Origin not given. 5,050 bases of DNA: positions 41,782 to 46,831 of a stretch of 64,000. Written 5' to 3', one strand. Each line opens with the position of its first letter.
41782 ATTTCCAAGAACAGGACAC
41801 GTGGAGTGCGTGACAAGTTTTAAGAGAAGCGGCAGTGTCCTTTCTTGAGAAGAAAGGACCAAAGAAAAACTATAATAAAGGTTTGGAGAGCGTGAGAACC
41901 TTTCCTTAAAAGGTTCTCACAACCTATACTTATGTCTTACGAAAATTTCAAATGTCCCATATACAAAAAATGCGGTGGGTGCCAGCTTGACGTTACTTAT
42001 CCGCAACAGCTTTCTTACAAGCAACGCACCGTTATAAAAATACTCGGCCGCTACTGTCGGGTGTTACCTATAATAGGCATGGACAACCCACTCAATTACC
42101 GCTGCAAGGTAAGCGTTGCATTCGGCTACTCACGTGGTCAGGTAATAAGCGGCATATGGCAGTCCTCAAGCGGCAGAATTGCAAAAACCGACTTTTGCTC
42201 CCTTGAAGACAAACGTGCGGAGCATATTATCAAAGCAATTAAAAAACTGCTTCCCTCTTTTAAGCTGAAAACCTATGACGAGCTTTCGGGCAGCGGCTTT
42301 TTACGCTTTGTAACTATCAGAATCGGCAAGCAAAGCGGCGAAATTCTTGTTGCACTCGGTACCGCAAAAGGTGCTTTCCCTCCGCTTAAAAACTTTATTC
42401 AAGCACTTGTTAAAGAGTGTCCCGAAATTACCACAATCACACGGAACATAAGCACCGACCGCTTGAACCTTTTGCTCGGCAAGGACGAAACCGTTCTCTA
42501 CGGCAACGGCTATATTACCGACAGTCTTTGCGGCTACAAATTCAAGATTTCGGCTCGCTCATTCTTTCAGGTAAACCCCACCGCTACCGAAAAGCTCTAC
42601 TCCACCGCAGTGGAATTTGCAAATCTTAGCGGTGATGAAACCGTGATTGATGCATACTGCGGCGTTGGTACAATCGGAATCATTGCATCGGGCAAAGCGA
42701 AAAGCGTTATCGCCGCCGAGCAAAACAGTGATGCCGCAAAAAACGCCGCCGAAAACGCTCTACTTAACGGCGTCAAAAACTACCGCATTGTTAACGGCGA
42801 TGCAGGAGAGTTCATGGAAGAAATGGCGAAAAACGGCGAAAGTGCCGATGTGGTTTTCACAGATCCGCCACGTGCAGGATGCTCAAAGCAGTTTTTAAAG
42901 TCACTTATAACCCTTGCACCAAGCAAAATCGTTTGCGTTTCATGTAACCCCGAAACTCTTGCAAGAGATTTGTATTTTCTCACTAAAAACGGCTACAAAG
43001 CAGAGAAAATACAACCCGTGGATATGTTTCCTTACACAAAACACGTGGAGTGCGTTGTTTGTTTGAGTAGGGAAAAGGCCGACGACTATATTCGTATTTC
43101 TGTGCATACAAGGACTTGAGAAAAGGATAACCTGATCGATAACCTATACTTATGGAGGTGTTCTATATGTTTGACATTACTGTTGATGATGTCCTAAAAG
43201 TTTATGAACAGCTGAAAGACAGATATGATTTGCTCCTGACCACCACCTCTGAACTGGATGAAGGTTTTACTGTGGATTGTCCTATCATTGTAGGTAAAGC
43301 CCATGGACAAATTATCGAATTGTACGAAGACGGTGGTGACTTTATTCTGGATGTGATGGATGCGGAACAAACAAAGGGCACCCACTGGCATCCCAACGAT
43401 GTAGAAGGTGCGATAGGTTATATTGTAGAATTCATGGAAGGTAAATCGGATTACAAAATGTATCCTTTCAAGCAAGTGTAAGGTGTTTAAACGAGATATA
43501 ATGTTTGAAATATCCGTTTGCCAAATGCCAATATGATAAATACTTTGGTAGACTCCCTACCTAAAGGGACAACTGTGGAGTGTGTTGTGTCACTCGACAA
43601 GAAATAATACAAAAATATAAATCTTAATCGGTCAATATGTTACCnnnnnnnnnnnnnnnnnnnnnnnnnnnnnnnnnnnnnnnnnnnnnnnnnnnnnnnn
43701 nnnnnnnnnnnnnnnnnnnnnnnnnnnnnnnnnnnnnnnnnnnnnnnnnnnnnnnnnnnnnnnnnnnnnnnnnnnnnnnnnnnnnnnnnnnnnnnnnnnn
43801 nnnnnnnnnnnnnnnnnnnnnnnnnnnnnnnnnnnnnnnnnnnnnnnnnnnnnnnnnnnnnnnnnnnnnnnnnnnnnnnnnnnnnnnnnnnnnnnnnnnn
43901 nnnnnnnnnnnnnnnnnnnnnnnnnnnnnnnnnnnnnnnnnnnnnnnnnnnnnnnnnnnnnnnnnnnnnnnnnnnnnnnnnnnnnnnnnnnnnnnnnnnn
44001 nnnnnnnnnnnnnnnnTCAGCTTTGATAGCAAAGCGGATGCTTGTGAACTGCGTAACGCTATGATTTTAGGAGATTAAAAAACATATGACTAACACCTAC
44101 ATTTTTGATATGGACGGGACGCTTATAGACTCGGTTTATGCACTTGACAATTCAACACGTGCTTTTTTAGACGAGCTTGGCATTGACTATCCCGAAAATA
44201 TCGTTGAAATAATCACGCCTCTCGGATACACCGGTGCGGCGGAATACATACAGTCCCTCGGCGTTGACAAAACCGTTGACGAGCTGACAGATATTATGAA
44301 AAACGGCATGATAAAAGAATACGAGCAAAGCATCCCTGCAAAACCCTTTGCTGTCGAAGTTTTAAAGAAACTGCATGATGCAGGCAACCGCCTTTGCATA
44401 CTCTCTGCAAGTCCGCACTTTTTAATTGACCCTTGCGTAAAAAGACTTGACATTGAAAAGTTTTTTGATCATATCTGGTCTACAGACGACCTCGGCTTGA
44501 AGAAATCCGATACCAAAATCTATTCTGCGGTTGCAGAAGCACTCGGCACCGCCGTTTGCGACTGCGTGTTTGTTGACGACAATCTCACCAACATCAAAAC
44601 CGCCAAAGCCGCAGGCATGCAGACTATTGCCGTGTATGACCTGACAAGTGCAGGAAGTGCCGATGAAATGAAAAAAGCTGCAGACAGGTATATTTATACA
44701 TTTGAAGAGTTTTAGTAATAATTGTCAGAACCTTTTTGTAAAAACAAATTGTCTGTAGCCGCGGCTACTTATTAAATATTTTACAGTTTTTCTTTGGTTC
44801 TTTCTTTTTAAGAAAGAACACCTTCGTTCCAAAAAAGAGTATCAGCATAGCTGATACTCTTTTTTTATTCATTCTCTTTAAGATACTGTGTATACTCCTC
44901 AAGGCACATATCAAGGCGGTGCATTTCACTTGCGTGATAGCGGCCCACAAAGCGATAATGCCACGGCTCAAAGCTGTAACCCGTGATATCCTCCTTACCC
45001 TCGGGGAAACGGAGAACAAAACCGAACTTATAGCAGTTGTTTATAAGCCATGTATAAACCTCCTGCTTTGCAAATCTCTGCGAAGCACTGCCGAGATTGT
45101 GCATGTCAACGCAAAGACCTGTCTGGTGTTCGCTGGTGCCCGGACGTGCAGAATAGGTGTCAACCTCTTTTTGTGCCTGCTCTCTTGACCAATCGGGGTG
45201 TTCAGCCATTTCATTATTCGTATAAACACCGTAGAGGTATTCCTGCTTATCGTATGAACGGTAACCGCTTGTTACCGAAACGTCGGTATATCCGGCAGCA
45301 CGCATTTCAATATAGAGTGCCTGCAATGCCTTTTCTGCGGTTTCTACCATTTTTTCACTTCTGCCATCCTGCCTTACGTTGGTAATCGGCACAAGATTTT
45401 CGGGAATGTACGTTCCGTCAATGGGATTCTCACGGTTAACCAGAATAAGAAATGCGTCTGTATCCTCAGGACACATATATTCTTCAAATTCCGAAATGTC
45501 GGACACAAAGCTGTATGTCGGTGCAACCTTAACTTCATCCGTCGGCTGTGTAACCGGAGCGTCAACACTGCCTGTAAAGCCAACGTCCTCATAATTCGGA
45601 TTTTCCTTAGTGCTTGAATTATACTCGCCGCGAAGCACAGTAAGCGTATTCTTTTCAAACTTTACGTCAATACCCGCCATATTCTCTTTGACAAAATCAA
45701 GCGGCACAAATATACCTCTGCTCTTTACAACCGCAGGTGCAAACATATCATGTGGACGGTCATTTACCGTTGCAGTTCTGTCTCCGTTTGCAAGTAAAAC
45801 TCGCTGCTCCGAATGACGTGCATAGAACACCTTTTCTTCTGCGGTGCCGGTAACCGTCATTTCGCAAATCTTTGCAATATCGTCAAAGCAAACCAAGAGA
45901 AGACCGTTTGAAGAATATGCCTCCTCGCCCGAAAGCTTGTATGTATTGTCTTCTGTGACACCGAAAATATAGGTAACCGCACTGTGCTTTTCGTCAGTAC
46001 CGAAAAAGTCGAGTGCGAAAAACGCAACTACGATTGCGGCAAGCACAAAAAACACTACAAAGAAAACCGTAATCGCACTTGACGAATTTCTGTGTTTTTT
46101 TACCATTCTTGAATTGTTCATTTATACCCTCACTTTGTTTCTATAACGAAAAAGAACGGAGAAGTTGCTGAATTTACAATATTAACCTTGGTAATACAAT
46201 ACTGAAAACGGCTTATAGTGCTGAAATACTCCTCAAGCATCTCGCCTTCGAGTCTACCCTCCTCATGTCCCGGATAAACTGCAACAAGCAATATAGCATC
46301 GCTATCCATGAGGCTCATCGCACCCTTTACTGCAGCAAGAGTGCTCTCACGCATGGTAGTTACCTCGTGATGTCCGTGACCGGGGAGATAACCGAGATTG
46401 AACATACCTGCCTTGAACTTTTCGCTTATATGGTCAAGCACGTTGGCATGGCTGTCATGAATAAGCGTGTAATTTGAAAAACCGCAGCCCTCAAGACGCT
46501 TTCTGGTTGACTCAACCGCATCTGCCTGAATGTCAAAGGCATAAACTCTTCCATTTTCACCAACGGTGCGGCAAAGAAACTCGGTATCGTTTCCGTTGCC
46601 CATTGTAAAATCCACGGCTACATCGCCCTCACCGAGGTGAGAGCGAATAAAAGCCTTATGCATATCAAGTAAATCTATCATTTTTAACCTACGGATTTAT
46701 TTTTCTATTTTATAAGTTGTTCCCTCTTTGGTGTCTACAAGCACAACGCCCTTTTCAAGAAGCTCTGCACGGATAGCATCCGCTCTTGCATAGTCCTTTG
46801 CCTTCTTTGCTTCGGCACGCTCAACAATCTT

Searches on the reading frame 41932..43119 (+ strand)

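Call 49: search_protein_families(library=pfam, proteins=[window:41932-43119:+], max_evalue=0.00001)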
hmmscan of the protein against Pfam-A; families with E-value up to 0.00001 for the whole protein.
window:41932-43119:+ (395 aa): 5 families
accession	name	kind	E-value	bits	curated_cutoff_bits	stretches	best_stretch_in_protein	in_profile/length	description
PF05958.17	tRNA_U5-meth_tr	-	1e-21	77.8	23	1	202-380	170-356/357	tRNA (Uracil-5-)-methyltransferase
PF03602.21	Cons_hypoth95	-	8.3e-11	42.3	24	1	234-335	41-149/182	Conserved hypothetical protein 95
PF13847.12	Methyltransf_31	-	6.6e-08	32.8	27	1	234-342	3-114/145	Methyltransferase domain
PF02475.24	TRM5-TYW2_MTfase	-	4.4e-07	30.4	28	1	233-301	35-102/164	TRM5/TYW2 methyltransferase domain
PF09445.16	Methyltransf_15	-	2.5e-06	27.6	22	1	236-318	2-85/165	RNA cap guanine-N2 methyltransferase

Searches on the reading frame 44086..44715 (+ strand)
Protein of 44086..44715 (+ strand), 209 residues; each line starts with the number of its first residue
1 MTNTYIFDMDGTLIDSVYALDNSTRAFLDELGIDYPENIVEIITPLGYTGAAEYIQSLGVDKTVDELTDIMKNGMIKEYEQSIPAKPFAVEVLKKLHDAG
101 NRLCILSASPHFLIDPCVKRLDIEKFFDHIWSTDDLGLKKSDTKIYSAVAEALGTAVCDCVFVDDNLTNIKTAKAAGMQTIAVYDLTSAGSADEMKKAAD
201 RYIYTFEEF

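Call 49: search_protein_families(library=pfam, proteins=[window:44086-44715:+], max_evalue=0.00001)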
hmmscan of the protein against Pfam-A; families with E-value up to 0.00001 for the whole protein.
window:44086-44715:+ (209 aa): 4 families
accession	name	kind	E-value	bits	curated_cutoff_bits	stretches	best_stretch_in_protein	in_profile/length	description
PF13419.12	HAD_2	-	7.1e-26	91.8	23.8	1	5-183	1-178/178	Haloacid dehalogenase-like hydrolase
PF00702.32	Hydrolase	-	2.2e-24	87.3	26.4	1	3-177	2-191/191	haloacid dehalogenase-like hydrolase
PF12710.13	HAD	-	1.1e-09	39.4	27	1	6-133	2-130/189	haloacid dehalogenase-like hydrolase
PF06888.18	Put_Phosphatase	-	1.6e-06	28.2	27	1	6-132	4-121/234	Putative Phosphatase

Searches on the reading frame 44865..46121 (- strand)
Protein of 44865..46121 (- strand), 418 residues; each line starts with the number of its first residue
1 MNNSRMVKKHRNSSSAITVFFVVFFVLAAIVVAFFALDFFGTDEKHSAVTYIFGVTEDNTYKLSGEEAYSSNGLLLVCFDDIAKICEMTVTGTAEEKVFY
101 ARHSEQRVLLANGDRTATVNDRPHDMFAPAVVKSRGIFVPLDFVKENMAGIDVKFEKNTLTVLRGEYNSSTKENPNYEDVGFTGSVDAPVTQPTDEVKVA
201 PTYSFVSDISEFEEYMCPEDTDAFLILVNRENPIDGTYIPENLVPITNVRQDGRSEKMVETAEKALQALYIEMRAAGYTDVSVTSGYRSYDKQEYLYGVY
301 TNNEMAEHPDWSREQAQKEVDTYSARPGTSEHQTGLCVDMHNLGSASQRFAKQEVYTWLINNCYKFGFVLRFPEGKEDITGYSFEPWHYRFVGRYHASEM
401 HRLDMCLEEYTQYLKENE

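Call 50: search_protein_families(library=pfam, proteins=[window:44865-46121:-], max_evalue=0.00001)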
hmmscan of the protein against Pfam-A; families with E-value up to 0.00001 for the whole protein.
window:44865-46121:- (418 aa): 2 families
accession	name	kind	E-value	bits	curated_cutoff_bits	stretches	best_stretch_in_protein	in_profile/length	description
PF02557.22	VanY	-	4.7e-35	120.7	25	1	257-393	3-131/132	D-alanyl-D-alanine carboxypeptidase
PF07833.16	Cu_amine_oxidN1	-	3.7e-10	40.2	24.2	1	65-162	10-106/108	Copper amine oxidase N-terminal domain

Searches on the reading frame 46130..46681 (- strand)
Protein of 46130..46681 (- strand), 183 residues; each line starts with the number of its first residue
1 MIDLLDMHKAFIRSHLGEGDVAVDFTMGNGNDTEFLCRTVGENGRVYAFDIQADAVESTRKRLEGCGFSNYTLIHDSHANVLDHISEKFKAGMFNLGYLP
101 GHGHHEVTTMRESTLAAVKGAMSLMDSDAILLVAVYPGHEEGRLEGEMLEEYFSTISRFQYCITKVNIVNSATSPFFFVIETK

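Call 50: search_protein_families(library=pfam, proteins=[window:46130-46681:-], max_evalue=0.00001)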
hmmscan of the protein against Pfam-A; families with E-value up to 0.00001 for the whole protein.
window:46130-46681:- (183 aa): 3 families
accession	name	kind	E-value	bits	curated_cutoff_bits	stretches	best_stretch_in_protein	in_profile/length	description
PF06962.18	rRNA_methylase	-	2.4e-39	134.8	22.7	1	46-180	1-136/137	Putative rRNA methylase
PF13847.12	Methyltransf_31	-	1.3e-06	28.6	27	1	19-83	4-67/145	Methyltransferase domain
PF13649.12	Methyltransf_25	-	9.8e-06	26.6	27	0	23-94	2-70/97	Methyltransferase domain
